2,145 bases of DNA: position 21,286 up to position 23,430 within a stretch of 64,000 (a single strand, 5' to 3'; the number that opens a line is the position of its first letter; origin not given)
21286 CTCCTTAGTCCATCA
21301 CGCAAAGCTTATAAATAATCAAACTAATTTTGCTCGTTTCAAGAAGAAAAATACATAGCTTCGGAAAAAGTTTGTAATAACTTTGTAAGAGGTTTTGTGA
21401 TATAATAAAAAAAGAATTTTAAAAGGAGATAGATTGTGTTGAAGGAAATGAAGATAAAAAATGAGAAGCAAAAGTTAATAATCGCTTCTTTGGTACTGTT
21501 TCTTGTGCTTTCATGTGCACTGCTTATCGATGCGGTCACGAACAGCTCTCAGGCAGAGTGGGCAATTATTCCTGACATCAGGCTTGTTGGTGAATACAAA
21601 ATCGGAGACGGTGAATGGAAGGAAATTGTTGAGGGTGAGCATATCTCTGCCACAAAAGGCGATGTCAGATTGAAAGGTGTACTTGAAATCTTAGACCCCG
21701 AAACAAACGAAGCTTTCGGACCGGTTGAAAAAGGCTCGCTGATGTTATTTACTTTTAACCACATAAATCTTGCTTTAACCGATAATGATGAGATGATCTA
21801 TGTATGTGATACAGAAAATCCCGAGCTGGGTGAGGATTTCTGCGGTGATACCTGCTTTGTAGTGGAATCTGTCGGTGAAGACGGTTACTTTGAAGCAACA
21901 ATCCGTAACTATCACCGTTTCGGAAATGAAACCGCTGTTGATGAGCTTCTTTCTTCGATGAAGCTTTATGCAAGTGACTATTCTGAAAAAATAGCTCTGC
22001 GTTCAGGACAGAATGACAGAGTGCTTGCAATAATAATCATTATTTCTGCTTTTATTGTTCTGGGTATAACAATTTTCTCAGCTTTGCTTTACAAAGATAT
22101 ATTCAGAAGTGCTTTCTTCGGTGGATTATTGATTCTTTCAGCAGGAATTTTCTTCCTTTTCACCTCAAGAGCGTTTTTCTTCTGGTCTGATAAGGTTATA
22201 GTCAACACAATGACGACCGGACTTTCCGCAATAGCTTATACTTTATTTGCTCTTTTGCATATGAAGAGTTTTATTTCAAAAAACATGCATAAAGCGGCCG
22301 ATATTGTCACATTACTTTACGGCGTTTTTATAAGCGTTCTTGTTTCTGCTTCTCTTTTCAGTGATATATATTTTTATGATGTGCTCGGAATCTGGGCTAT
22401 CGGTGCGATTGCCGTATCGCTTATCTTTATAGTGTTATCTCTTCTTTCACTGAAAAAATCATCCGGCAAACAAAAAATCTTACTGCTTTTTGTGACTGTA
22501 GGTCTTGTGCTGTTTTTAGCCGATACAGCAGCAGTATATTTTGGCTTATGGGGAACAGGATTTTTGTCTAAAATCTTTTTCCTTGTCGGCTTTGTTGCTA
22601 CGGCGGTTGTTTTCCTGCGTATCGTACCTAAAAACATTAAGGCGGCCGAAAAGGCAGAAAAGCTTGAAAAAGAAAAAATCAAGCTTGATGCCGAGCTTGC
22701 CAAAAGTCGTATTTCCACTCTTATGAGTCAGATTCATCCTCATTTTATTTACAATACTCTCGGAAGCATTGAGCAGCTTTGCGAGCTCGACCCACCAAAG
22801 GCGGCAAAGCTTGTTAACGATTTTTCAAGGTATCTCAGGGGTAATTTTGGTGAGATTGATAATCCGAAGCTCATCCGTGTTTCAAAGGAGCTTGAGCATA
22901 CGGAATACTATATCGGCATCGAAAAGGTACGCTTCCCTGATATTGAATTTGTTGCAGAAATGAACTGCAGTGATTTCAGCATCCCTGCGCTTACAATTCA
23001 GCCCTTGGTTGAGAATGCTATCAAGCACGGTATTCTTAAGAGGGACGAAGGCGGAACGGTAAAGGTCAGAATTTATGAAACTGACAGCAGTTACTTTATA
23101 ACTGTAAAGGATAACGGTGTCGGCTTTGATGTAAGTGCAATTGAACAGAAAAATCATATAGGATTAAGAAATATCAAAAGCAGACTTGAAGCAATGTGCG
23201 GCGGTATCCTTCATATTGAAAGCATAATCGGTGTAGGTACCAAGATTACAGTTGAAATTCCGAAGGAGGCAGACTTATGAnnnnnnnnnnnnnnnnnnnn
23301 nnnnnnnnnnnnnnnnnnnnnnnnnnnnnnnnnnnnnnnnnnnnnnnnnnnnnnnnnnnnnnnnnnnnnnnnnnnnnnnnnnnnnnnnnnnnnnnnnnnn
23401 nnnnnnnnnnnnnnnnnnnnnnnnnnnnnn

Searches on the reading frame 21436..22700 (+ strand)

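Call 43: search_protein_families(library=pfam, proteins=[window:21436-22700:+], max_evalue=1)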
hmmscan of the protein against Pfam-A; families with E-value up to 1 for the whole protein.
window:21436-22700:+ (421 aa): 1 family
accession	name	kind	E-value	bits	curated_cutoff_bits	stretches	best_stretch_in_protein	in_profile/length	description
PF12420.13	DUF3671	-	0.011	15.7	34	1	2-219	151-207/223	Fam-L, Fam-M like protein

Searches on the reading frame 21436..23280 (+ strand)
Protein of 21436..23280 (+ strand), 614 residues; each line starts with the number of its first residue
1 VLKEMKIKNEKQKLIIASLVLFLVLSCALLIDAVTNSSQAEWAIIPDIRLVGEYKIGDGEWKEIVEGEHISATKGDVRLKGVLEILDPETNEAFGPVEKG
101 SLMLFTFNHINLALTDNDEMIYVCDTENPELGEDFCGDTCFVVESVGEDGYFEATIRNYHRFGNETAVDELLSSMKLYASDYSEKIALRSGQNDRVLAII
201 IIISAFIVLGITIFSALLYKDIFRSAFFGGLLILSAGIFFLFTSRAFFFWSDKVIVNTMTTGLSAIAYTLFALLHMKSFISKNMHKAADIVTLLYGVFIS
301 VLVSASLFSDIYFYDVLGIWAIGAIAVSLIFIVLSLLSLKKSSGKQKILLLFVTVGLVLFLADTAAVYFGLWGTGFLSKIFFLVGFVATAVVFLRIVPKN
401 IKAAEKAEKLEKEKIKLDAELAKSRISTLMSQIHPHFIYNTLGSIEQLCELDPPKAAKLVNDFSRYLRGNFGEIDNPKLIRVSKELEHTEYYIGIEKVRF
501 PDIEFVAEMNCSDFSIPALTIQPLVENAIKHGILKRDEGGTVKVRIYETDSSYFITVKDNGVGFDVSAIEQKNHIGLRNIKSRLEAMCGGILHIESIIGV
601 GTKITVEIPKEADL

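Call 6: search_protein_families(library=pfam, proteins=[window:21436-23280:+], max_evalue=0.01)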
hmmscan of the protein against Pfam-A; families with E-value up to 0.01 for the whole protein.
window:21436-23280:+ (614 aa): 3 families
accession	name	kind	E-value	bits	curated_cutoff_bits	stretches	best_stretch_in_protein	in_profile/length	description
PF06580.19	His_kinase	-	5.1e-20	71.9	25.2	1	425-502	2-79/81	Histidine kinase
PF02518.31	HATPase_c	-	1.4e-10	42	26.4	1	520-611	9-110/111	Histidine kinase-, DNA gyrase B-, and HSP90-like ATPase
PF13581.12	HATPase_c_2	-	0.0019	18.7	27.4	1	525-573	40-88/127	Histidine kinase-like ATPase domain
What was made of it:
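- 21436..23280 (+): Sensor histidine kinase, 614 aa. It has an N-terminal TM helix, an extracellular domain of about 160 aa, six further TM helices, a LytS-type His_kinase domain (PF06580) and HATPase_c. Pfam (call 6).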

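Call 10: search_protein_families(library=ncbifam, proteins=[window:21436-23280:+], max_evalue=0.01)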
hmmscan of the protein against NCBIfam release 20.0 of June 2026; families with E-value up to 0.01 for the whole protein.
window:21436-23280:+ (614 aa): 13 families
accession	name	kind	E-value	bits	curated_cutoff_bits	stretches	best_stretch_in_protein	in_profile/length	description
NF008649.0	PRK11644.1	equivalog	1.1e-07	31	408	1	533-611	424-497/499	signal transduction histidine-protein kinase/phosphatase UhpB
NF052443.1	SensHisKinMctS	equivalog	1.7e-07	30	700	1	535-612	373-450/457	two-component system sensor histidine kinase MctS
NF008184.0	PRK10935.1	equivalog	2.5e-07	29.7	553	1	526-611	481-560/565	nitrate/nitrite two-component system sensor histidine kinase NarQ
NF052531.1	Strep_LiaS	equivalog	6.9e-07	28.8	450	1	521-609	245-326/328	envelope stress sensor histidine kinase LiaS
NF046044.1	PnpS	equivalog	0.00011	21.3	400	1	521-567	286-332/390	two-component system histidine kinase PnpS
NF053867.1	SprKinKinDBac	equivalog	0.0003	19.4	775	1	521-611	398-498/500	sporulation kinase KinD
NF008298.1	PRK11086.1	subfamily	0.00065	18.2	520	1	523-612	430-527/529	DcuS/MalK family sensor histidine kinase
TIGR02966.1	phoR_proteo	equivalog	0.0016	17.5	334.2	1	521-569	234-278/333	phosphate regulon sensor histidine kinase PhoR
NF003144.0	PRK04069.1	equivalog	0.0019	17.6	145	1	522-587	48-110/161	anti-sigma B factor RsbW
NF007896.0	PRK10600.1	equivalog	0.0038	15.9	578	1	532-608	509-583/598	nitrate/nitrite two-component system sensor histidine kinase NarX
NF045595.1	HK_scytonemin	equivalog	0.0038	15.6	865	0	502-571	513-582/637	scytonemin biosynthesis sensor histidine kinase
NF041735.1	hist_kin_RppB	equivalog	0.0049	15.7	400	1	524-566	337-379/438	two-component system sensor histidine kinase RppB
NF033092.0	HK_WalK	equivalog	0.0075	14.9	725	0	523-570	495-538/594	cell wall metabolism sensor histidine kinase WalK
